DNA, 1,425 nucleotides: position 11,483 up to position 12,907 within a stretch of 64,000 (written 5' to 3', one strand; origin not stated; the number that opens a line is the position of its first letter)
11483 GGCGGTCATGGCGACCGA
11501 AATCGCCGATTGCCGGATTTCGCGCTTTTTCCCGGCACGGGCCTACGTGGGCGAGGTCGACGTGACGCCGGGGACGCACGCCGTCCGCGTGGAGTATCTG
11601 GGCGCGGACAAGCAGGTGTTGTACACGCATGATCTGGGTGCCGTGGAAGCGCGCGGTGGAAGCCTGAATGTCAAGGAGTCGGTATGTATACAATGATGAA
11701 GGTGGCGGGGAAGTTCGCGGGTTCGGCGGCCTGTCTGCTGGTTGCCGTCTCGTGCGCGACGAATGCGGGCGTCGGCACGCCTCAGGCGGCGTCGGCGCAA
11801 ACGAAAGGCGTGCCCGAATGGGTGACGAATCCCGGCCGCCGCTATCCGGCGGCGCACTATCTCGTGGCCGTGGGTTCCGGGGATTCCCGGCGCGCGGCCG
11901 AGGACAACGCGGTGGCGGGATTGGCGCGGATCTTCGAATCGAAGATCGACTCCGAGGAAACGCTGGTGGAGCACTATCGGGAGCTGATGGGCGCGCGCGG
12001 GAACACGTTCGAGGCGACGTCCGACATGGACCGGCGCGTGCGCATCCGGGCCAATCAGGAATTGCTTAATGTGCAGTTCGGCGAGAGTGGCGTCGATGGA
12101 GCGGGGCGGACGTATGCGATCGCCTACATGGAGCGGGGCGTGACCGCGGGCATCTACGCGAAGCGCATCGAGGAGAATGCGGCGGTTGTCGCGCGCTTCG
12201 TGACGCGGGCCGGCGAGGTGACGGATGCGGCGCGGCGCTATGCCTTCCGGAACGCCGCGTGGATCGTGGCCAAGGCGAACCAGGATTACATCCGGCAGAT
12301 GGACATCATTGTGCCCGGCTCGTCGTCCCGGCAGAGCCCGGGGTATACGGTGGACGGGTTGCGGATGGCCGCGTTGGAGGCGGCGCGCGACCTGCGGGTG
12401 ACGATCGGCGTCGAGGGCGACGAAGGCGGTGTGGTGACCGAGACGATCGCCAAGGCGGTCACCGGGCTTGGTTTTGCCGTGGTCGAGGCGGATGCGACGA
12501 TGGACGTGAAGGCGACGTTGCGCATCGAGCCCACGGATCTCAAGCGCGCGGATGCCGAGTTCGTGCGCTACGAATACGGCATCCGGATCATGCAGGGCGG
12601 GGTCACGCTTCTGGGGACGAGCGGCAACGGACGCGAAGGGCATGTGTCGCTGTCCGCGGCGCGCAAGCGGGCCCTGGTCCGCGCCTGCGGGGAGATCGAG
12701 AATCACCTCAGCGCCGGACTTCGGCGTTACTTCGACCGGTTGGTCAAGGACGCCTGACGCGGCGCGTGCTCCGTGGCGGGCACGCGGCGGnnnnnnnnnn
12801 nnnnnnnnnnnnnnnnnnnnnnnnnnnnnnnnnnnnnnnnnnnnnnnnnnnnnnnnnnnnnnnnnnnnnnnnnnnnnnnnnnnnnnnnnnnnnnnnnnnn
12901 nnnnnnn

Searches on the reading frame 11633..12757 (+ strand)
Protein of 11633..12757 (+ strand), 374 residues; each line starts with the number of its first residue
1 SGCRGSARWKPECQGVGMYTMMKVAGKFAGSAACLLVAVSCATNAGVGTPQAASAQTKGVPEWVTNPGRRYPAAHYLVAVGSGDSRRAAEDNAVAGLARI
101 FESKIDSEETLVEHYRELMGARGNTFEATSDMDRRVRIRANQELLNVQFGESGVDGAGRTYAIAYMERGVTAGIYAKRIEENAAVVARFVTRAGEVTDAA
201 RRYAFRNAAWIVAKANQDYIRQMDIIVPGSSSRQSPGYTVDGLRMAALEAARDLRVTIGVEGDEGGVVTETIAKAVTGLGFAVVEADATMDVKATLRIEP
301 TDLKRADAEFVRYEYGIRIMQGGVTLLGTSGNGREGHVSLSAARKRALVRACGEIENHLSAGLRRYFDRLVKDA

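Call 78: search_protein_families(library=pfam, proteins=[window:11633-12757:+], max_evalue=0.00001)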
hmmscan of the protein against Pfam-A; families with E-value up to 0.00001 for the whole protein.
window:11633-12757:+ (374 aa): 1 family
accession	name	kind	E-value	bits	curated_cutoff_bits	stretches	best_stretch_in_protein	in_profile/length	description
PF02169.21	LPP20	-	9e-07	29.7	25.9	1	61-165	1-95/97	LPP20 lipoprotein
